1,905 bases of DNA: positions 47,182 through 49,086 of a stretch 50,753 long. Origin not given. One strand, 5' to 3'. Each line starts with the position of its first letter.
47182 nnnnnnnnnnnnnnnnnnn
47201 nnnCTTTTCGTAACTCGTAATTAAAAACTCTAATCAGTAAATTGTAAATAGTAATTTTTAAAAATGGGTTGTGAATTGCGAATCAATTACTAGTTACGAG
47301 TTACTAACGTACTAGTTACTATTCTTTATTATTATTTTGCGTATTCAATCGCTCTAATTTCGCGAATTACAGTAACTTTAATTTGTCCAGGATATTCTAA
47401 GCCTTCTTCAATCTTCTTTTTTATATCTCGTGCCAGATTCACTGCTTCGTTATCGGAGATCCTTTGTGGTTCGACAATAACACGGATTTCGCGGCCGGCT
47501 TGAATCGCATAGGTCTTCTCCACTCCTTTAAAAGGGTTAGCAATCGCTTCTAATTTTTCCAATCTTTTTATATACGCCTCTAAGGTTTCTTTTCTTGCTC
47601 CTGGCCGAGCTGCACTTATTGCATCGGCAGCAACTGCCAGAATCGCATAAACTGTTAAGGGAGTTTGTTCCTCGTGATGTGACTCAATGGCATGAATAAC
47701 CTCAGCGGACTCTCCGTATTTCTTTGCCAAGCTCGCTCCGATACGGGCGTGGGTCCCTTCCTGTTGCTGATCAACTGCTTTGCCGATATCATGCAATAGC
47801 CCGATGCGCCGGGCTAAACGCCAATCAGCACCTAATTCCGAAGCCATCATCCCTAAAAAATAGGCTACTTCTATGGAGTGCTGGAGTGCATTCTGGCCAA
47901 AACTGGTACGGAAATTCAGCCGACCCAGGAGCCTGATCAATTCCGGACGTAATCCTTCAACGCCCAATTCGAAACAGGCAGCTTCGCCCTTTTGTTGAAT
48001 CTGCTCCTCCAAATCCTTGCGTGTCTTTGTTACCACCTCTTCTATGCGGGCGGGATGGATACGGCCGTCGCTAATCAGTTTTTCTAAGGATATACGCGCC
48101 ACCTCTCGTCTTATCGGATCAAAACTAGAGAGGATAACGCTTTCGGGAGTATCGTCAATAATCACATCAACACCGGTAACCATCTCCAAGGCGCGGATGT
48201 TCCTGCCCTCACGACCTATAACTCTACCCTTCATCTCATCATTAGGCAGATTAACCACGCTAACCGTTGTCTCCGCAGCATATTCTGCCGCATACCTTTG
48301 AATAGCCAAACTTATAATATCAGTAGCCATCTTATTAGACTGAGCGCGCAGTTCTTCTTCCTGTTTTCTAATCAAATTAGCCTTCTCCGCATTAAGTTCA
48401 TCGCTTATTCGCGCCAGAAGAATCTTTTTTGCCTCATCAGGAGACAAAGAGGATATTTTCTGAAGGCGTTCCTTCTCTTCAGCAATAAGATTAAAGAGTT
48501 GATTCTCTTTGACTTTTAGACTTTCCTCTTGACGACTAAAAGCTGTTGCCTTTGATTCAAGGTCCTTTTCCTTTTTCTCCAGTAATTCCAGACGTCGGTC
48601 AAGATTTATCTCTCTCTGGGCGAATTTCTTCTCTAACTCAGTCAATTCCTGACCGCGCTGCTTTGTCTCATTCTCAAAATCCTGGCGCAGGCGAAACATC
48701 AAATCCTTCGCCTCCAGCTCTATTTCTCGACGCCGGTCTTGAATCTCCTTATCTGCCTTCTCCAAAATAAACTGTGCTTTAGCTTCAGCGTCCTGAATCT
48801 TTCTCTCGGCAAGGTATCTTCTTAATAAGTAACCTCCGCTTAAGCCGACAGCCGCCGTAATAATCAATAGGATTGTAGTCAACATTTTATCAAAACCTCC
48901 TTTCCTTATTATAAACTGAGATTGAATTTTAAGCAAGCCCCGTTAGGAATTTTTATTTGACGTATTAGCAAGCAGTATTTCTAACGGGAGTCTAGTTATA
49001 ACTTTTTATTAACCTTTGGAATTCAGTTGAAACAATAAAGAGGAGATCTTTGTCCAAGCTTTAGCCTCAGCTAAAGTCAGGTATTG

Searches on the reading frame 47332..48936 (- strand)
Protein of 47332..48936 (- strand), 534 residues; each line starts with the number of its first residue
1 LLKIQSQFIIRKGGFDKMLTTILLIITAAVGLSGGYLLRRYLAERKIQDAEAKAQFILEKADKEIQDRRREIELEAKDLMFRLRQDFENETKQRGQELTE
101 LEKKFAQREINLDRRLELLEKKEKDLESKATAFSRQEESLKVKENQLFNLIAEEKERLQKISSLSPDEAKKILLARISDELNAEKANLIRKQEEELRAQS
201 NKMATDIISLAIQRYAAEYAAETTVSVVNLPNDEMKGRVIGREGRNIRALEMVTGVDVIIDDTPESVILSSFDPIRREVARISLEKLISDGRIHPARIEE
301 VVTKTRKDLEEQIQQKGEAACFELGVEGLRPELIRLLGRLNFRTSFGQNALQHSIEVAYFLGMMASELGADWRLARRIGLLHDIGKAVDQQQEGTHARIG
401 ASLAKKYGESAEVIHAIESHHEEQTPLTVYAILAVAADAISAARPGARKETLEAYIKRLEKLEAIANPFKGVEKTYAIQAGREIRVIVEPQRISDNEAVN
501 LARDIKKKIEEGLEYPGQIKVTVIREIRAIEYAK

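Call 24: search_protein_families(library=ncbifam, proteins=[window:47332-48936:-], max_evalue=1e-10)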
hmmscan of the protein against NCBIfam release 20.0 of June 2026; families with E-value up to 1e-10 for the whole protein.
window:47332-48936:- (534 aa): 7 families
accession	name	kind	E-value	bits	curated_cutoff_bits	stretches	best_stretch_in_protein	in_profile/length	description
TIGR03319.1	RNase_Y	equivalog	2.2e-222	739.1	454.35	1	22-534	2-514/514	ribonuclease Y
NF000997.0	PRK00106.1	equivalog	1.5e-174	581.5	937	1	49-534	50-535/535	ribonuclease Y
NF009344.0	PRK12705.1-1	equivalog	2.1e-171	571.4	831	1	45-534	84-572/572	hypothetical protein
NF009345.0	PRK12705.1-2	equivalog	8.3e-166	552.5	904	1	20-534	2-509/509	hypothetical protein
NF009347.0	PRK12705.1-4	equivalog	1.2e-78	264.9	579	1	121-528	51-464/473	hypothetical protein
NF009346.0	PRK12705.1-3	equivalog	1.5e-24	86.6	545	1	273-510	223-465/493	hypothetical protein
TIGR00277.1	HDIG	domain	6.7e-22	77.2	27.6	1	347-422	2-83/84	HDIG domain-containing metalloprotein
